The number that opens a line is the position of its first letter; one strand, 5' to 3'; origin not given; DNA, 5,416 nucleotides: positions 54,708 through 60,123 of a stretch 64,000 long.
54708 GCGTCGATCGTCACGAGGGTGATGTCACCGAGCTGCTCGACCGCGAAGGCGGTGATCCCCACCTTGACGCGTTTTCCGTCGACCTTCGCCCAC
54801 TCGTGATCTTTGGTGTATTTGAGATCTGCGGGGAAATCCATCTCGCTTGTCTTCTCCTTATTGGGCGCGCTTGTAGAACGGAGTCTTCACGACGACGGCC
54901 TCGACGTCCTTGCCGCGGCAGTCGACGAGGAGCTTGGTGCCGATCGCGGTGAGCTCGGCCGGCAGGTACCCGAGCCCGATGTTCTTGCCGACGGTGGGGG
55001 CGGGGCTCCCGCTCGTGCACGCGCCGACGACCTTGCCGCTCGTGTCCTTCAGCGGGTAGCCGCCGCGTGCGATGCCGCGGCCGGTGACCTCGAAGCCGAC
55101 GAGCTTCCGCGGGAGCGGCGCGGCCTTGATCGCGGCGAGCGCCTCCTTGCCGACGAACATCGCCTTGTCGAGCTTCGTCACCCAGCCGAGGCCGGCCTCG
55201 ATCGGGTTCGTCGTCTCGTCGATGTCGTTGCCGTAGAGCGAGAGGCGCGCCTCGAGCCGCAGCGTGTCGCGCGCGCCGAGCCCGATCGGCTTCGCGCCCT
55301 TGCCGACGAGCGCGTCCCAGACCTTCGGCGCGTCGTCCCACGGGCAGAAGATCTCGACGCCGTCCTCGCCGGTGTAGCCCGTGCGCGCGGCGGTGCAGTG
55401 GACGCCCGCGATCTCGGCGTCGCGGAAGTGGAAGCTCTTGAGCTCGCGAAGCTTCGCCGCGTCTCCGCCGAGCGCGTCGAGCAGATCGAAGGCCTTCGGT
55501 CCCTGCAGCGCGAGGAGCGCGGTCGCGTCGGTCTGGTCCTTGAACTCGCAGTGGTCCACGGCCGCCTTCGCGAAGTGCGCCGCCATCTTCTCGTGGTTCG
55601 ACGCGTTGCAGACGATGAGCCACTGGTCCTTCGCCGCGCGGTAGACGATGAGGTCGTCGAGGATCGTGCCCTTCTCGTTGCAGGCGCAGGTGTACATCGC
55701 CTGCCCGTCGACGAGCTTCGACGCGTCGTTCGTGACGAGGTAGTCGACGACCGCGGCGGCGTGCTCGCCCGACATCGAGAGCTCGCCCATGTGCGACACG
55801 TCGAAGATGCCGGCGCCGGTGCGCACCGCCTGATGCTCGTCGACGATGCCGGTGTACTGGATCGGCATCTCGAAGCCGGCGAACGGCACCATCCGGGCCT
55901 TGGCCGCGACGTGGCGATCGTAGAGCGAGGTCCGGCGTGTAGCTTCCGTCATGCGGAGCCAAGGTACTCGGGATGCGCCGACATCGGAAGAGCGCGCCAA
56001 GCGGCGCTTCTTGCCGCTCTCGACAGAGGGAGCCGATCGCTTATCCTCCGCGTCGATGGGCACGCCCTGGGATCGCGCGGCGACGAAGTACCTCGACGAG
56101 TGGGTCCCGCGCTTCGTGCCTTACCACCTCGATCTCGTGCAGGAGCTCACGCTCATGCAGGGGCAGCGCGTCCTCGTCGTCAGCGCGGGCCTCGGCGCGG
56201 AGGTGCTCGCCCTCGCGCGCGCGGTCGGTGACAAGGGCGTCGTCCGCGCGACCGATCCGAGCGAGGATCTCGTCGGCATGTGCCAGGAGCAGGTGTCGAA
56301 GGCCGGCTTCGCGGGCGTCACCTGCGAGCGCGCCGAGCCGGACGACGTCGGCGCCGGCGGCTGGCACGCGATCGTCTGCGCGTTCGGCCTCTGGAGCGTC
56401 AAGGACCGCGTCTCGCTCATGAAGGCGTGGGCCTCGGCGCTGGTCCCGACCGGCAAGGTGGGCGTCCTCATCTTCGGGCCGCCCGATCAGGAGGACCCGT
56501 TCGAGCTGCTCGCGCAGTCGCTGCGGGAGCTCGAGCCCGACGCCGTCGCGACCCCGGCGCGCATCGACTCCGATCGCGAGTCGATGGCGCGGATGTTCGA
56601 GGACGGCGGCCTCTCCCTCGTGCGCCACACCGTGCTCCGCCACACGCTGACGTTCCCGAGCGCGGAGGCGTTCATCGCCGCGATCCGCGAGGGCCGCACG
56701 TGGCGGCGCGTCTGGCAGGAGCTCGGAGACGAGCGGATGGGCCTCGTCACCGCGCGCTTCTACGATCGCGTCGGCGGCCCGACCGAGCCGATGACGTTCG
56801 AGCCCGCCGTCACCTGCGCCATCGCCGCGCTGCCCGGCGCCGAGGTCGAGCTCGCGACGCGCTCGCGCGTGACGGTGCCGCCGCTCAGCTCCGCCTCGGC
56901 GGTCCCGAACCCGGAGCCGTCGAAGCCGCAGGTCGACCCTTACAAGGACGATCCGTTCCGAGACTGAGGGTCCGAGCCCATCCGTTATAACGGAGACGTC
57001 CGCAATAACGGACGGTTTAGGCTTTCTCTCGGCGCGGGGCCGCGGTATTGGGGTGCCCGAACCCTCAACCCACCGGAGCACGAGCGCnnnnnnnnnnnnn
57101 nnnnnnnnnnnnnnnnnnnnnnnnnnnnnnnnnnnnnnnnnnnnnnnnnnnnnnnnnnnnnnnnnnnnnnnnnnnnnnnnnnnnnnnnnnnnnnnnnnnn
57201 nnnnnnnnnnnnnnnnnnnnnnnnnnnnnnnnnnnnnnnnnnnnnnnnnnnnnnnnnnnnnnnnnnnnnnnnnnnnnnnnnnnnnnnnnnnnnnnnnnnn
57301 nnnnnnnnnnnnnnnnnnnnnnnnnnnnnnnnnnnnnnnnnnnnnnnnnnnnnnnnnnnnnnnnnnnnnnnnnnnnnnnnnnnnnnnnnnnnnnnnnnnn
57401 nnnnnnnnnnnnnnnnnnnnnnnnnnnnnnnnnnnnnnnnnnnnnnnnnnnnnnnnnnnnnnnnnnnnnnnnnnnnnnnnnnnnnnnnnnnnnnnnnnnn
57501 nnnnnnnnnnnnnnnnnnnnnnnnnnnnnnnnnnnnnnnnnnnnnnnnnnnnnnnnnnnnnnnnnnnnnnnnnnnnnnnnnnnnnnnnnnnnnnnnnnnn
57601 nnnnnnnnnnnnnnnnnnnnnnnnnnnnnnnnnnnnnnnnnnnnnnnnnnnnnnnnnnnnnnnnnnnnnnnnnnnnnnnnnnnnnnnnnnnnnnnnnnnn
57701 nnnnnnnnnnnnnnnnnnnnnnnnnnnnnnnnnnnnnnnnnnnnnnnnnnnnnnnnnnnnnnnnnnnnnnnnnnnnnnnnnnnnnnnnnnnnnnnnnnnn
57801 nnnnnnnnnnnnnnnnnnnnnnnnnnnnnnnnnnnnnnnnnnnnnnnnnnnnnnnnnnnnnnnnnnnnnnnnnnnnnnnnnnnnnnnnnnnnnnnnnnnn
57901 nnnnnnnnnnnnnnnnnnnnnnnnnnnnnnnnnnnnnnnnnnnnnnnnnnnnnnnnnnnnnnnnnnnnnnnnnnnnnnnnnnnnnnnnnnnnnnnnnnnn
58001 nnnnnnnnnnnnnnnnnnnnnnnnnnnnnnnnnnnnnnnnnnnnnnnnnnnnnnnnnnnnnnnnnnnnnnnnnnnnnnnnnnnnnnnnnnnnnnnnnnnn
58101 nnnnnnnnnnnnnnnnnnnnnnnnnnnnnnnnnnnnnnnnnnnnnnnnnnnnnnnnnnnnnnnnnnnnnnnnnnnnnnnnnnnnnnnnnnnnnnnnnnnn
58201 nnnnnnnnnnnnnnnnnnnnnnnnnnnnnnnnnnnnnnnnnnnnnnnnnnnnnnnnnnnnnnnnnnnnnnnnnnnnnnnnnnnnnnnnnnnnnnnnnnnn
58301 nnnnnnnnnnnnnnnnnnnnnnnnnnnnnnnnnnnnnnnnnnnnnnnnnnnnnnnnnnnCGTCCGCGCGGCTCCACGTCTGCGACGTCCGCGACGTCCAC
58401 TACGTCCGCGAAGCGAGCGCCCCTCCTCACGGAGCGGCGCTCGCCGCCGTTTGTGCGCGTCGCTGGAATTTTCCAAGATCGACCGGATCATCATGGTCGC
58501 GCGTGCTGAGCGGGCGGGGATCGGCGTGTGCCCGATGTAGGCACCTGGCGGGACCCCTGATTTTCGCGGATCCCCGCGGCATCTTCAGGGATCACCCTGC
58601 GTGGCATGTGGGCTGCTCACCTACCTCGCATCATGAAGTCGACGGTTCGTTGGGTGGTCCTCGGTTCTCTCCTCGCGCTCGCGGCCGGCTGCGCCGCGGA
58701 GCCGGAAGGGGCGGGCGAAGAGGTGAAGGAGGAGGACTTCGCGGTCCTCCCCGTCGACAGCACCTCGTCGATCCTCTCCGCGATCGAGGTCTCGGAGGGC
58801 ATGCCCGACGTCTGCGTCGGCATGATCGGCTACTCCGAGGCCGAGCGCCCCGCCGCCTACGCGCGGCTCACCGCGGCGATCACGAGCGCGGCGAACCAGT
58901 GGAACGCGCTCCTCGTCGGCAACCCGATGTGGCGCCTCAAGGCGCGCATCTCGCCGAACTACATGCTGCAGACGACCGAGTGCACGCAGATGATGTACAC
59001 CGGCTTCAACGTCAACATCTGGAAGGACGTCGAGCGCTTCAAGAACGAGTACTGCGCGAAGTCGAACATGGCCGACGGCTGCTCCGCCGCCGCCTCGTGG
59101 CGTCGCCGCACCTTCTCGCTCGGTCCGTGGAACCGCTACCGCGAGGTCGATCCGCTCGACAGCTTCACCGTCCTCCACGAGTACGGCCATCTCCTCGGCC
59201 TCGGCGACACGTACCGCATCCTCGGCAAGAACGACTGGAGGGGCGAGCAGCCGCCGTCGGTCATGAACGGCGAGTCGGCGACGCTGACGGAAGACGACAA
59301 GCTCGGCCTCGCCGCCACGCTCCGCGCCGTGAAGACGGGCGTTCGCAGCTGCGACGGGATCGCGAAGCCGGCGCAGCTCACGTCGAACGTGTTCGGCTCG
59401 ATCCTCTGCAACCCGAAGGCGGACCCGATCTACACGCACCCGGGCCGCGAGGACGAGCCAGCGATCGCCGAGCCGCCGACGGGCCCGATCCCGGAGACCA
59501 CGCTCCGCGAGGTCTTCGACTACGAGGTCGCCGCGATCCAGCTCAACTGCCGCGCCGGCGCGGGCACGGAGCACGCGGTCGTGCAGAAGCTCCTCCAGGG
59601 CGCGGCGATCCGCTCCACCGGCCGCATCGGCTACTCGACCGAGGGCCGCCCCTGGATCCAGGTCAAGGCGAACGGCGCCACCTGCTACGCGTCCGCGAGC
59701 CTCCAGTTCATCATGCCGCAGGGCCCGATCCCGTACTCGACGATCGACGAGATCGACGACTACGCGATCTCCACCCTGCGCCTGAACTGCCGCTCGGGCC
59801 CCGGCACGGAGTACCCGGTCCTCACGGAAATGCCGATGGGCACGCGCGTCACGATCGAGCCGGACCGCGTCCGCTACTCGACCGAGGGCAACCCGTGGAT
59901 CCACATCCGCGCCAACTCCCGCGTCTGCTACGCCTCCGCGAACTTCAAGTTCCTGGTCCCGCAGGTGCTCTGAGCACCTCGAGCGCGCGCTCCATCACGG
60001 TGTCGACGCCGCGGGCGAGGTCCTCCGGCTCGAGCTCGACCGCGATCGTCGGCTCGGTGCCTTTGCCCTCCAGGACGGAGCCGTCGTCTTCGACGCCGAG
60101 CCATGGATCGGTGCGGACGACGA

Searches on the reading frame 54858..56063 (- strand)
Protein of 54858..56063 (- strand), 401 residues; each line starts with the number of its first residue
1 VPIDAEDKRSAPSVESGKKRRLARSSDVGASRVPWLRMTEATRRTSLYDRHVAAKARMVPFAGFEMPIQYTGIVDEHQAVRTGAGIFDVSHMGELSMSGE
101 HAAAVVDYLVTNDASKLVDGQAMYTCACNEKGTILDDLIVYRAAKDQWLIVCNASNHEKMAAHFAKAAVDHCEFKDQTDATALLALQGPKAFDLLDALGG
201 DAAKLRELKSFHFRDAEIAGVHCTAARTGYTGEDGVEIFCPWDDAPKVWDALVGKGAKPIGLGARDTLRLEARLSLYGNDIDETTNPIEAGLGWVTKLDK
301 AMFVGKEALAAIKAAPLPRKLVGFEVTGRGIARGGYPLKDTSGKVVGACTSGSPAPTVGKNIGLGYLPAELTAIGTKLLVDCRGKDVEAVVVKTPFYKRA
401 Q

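Call 62: search_protein_families(library=pfam, proteins=[window:54858-56063:-], max_evalue=0.001)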
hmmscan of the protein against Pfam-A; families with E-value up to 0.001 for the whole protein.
window:54858-56063:- (401 aa): 2 families
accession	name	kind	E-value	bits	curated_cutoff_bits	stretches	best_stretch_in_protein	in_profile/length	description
PF01571.26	GCV_T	-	9.4e-95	317.1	25.6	1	47-295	1-255/255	Aminomethyltransferase folate-binding domain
PF08669.17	GCV_T_C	-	8.9e-24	83.6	25.9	1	319-398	1-80/80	Glycine cleavage T-protein C-terminal barrel domain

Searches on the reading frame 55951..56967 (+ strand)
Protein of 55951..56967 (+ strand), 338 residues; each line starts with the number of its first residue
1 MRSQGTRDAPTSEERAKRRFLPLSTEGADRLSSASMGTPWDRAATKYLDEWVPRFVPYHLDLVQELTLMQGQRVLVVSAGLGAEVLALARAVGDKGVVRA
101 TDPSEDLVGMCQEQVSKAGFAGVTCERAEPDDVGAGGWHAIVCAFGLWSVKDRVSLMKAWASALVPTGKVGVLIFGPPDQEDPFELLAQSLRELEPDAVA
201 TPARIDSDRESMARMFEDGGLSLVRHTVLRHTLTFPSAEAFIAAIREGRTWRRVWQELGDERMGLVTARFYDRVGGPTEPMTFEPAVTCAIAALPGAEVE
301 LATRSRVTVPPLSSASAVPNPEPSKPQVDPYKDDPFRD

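Call 62: search_protein_families(library=pfam, proteins=[window:55951-56967:+], max_evalue=0.001)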
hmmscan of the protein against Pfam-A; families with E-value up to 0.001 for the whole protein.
window:55951-56967:+ (338 aa): 2 families
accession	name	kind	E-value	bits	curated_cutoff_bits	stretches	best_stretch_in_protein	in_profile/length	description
PF01209.24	Ubie_methyltran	-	1.3e-06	28.4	20.1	1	69-178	46-157/233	ubiE/COQ5 methyltransferase family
PF13649.12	Methyltransf_25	-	1.2e-05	26.3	27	1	74-168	1-97/97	Methyltransferase domain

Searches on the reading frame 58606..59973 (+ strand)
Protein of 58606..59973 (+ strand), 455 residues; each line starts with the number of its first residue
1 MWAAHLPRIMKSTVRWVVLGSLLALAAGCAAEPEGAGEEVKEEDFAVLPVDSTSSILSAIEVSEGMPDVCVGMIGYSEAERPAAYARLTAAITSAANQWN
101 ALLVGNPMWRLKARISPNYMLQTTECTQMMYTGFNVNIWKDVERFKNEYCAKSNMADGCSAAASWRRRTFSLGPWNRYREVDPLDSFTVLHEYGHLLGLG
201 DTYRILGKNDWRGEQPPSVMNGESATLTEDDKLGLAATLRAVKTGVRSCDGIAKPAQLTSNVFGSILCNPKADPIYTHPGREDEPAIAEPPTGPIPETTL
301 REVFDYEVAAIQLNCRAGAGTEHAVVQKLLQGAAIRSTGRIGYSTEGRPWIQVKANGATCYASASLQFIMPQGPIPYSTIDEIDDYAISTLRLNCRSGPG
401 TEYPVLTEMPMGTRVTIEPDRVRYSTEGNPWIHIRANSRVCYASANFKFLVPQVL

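Call 62: search_protein_families(library=pfam, proteins=[window:58606-59973:+], max_evalue=0.001)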
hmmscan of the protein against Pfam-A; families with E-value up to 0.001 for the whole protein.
window:58606-59973:+ (455 aa): 1 family
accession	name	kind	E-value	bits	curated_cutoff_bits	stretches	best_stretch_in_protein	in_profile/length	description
PF08239.17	SH3_3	-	8.2e-15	55.2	27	2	393-444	3-49/54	Bacterial SH3 domain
